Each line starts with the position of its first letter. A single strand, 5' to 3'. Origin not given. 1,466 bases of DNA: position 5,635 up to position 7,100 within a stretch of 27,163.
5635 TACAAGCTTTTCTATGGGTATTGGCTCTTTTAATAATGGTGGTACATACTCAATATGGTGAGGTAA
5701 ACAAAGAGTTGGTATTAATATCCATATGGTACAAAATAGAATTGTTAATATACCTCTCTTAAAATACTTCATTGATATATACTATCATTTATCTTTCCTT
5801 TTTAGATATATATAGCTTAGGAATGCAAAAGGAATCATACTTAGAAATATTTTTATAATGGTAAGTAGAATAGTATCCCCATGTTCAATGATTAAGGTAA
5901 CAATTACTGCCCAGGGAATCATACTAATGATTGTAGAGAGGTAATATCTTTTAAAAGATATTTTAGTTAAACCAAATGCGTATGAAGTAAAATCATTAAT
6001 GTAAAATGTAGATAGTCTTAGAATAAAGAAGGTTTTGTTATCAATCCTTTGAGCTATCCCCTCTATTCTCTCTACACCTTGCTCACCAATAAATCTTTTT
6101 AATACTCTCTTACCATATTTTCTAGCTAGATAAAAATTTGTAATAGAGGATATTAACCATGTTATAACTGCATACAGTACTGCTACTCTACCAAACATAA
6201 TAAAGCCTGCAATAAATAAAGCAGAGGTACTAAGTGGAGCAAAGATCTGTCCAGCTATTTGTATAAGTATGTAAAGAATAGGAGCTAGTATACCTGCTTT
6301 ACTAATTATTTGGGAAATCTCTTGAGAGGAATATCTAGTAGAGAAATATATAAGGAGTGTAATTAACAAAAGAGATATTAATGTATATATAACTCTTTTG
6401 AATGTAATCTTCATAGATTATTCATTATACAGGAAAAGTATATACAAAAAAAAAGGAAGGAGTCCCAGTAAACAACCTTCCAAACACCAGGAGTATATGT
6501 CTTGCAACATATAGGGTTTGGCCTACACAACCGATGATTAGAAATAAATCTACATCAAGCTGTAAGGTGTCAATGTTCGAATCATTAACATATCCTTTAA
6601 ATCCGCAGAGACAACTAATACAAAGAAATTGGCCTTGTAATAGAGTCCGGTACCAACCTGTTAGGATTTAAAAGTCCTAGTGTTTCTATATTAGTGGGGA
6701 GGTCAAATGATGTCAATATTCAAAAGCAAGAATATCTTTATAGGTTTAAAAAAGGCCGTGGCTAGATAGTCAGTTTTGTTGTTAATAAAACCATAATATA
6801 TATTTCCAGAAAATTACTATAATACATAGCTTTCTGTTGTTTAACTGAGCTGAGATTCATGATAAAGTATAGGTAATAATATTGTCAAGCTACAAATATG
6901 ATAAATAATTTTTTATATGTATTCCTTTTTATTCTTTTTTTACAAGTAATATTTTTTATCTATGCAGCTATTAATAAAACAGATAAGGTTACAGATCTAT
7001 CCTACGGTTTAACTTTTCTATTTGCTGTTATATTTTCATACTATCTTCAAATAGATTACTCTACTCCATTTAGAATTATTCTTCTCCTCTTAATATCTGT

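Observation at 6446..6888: Unassigned ~400-nt highly structured non-coding RNA with its own promoter, closing helix and terminator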

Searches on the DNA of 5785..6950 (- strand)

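Call 4: search_rna_families(source=window, start=6350, end=6950, threshold=evalue, max_evalue=10, show_alignments=4)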
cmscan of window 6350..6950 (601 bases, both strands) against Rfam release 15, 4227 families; matches with E-value up to 10: 3.
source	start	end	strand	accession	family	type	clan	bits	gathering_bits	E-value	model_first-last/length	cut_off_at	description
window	6568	6613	+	RF01641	ceN53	Gene; snRNA; snoRNA; CD-box;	-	16.3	50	2.4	1-74/74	no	Caenorhabditis snoRNA ceN53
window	6549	6631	+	RF02625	WsnRNA46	Gene; sRNA;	-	16.2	65.3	3.6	1-151/151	no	Wolbachia sRNA 46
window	6644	6724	-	RF02288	TtnuCD11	Gene; snRNA; snoRNA; CD-box;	-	13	70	2.7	1-74/74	no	Tetrahymena snoRNA TtnuCD11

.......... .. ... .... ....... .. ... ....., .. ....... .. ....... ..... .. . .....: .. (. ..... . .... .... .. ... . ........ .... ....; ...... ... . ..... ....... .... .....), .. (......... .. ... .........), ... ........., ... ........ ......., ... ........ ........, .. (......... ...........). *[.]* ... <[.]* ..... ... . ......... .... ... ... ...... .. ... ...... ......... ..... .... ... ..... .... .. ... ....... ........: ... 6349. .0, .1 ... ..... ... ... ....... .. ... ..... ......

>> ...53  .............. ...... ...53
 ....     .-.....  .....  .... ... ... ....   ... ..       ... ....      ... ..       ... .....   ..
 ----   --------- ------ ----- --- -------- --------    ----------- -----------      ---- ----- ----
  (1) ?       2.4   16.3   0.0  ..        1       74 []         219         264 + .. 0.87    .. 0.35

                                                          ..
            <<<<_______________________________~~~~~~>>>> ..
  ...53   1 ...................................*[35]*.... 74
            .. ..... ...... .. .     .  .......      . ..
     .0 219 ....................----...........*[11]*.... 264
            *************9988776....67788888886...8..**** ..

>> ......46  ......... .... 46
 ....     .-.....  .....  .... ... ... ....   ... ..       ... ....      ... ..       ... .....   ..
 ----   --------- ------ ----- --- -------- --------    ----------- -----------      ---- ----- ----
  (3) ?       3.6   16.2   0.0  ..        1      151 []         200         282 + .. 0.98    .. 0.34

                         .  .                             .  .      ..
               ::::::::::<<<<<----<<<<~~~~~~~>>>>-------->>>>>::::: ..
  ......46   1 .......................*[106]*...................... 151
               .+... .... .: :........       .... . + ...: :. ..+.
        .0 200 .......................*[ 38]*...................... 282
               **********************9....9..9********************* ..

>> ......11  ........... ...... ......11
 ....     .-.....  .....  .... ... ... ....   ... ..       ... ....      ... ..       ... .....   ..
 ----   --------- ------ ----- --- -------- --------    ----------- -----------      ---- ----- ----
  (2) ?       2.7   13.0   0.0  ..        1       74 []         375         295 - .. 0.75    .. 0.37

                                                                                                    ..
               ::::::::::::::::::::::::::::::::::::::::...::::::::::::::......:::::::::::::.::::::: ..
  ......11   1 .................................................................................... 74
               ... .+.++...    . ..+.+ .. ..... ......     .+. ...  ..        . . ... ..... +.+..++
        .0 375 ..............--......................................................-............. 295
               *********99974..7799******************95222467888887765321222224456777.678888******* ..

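Call 50: build_rna_model(alignment_id=A4, structure=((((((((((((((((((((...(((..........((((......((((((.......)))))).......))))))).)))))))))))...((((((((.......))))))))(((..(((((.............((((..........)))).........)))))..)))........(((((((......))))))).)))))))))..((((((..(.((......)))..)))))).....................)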
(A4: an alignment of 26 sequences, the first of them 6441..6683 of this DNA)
Model R1 built from alignment A4 (26 sequences, 267 columns); structure: as given.
model positions 247; base pairs 69; branch points 4; effective number of sequences 1.5; information 0.59 bits per position. Calibrated on 0.2 Mb of random sequence (short: E-values are rough).
structure used (alignment columns):
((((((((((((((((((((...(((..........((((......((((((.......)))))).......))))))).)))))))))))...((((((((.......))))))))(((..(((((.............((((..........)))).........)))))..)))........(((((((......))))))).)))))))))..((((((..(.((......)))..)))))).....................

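Call 51: search_with_rna_model(model_id=R1, sources=[window, L008, L010, L012, L014, L015, L016, L017, L019, L020, L022, L023, L024, L025, L027, L028, L029, L030, L031, L032, L033, L034, L035, L036, L037, L038, L039, L040, L041, L042, L043, L044, L046, L047, L048, L049, L050, L052, L053, L054, L055, L056, L057], max_evalue=1, make_alignment=true)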
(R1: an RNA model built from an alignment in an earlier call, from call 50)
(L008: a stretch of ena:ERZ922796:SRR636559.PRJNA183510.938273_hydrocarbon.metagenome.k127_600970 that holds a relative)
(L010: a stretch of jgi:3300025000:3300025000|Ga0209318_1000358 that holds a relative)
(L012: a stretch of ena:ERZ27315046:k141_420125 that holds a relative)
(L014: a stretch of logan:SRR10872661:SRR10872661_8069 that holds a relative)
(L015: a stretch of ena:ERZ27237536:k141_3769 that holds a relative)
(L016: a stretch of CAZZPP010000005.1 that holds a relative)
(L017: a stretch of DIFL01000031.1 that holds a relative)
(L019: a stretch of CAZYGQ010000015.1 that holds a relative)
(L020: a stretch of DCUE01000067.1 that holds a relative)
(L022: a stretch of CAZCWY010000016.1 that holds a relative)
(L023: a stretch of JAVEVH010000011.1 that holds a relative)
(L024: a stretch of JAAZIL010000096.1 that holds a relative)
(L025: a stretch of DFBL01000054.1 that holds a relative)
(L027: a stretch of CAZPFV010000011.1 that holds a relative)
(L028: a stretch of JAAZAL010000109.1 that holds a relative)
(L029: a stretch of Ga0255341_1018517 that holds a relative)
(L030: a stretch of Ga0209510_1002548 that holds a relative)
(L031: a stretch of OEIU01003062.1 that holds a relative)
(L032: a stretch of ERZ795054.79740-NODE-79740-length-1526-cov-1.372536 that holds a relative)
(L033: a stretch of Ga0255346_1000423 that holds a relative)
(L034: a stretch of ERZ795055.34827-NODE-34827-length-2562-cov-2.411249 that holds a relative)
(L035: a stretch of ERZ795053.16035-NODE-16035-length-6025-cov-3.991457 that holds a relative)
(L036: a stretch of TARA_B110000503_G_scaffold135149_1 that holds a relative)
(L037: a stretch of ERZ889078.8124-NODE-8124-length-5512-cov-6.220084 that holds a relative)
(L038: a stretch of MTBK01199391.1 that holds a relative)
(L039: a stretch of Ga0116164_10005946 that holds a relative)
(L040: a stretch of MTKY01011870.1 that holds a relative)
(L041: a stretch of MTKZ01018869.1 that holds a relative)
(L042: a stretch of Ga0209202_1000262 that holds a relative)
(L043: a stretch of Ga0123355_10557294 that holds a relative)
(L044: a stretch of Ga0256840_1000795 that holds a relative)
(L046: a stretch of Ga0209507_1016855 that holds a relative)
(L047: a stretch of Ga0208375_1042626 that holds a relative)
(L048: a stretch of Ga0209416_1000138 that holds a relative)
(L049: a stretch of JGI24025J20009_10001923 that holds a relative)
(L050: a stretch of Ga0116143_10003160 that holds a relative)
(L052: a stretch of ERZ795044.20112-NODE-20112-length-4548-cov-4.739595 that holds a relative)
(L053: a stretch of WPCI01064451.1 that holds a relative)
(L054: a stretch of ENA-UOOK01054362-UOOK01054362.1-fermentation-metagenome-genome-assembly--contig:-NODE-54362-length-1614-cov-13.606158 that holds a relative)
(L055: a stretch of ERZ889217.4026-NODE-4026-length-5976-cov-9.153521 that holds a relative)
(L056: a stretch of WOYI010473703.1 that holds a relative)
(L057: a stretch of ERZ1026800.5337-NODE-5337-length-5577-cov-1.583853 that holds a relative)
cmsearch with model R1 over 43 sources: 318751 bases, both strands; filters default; matches with E-value up to 1: 39.
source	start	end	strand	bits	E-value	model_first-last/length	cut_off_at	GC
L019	1455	1705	+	269.7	3.3e-76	1-247/247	no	0.36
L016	2327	2577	-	269.3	4.5e-76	1-247/247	no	0.34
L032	501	751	-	268.3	8.6e-76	1-247/247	no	0.36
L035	3852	4102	-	267.1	1.9e-75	1-247/247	no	0.35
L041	6056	6306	+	267.1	1.9e-75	1-247/247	no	0.35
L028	4540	4790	-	266.9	2.3e-75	1-247/247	no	0.35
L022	5415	5665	+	266.8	2.4e-75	1-247/247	no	0.36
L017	5104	5354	+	263.8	1.8e-74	1-247/247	no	0.37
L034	892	1142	+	263.1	2.7e-74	1-247/247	no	0.37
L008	2732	2972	+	262.5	4.2e-74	1-247/247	no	0.37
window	6443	6683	-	262.3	5e-74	1-247/247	no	0.37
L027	6101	6353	+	255.8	3.7e-72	1-247/247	no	0.33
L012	2717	2968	+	255.7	4.2e-72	1-247/247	no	0.35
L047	592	832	+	255.4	5.1e-72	1-247/247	no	0.35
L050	2432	2682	+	255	6.4e-72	1-247/247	no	0.36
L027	5550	5802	+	252.6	3.2e-71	1-247/247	no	0.33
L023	4307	4547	+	251.2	8.1e-71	1-247/247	no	0.37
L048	3058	3295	+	243.3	1.7e-68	1-244/247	3'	0.35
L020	3292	3540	+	242.6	2.6e-68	1-247/247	no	0.33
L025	7146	7388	+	226.8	1e-63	1-247/247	no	0.34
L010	1401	1638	+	224.7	4.4e-63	1-247/247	no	0.39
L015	9424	9664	+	223.4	1e-62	1-247/247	no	0.36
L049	3006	3246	+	223.4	1e-62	1-247/247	no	0.36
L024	56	298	-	220.5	7.3e-62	1-247/247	no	0.33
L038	3895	4137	+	220.5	7.3e-62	1-247/247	no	0.33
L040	1901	2143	+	220.5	7.3e-62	1-247/247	no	0.33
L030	5475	5714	+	213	1.1e-59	1-247/247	no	0.36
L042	6279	6518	-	213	1.1e-59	1-247/247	no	0.36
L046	649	888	+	213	1.1e-59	1-247/247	no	0.36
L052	3470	3709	+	213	1.1e-59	1-247/247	no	0.36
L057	421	660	-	213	1.1e-59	1-247/247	no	0.36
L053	947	1186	-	209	1.5e-58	1-247/247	no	0.36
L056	1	214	-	208.9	1.7e-58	1-210/247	3'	0.36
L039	4570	4809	-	207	6.1e-58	1-247/247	no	0.33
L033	4354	4595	+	193.7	4.7e-54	1-247/247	no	0.4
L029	4216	4447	+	174.6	1.6e-48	1-247/247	no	0.34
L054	1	203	-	153.2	2.7e-42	1-206/247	3'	0.4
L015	7216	7285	+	12.5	0.26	1-247/247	no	0.5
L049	798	867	+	12.5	0.26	1-247/247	no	0.5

Alignment A5: 39 matches aligned to the model, 280 columns, each read 5' to 3' on its own strand. Consensus structure (alignment columns), stored with it:
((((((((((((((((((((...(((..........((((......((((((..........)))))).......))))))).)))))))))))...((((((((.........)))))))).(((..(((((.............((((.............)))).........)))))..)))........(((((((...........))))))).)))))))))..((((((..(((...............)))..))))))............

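Call 56: search_rna_families(sources=[L014, L015, L042, L033, L030, L050, L016, L019, L020, L021, L025, L027, L028], threshold=gathering)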
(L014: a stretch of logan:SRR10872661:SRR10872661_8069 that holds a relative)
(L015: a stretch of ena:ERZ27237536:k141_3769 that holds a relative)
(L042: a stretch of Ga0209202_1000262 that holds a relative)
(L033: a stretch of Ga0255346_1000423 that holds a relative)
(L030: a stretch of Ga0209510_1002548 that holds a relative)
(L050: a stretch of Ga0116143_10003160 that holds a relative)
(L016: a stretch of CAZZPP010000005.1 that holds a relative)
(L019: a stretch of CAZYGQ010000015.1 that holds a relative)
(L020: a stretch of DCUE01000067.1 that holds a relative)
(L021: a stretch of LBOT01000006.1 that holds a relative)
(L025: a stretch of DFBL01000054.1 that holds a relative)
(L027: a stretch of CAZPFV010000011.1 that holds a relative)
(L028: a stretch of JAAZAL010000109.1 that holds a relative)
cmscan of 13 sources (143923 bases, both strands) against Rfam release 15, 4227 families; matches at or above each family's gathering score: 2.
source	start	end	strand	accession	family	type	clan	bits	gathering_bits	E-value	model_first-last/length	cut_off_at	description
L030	806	879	+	RF00005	tRNA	Gene; tRNA;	CL00001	65.7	29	1.1e-11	1-71/71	no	tRNA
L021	3447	3530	-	RF01786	c-di-GMP-II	Cis-reg; riboswitch;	CL00127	59.3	53.5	2.8e-10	1-84/84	no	Cyclic di-GMP-II riboswitch aptamer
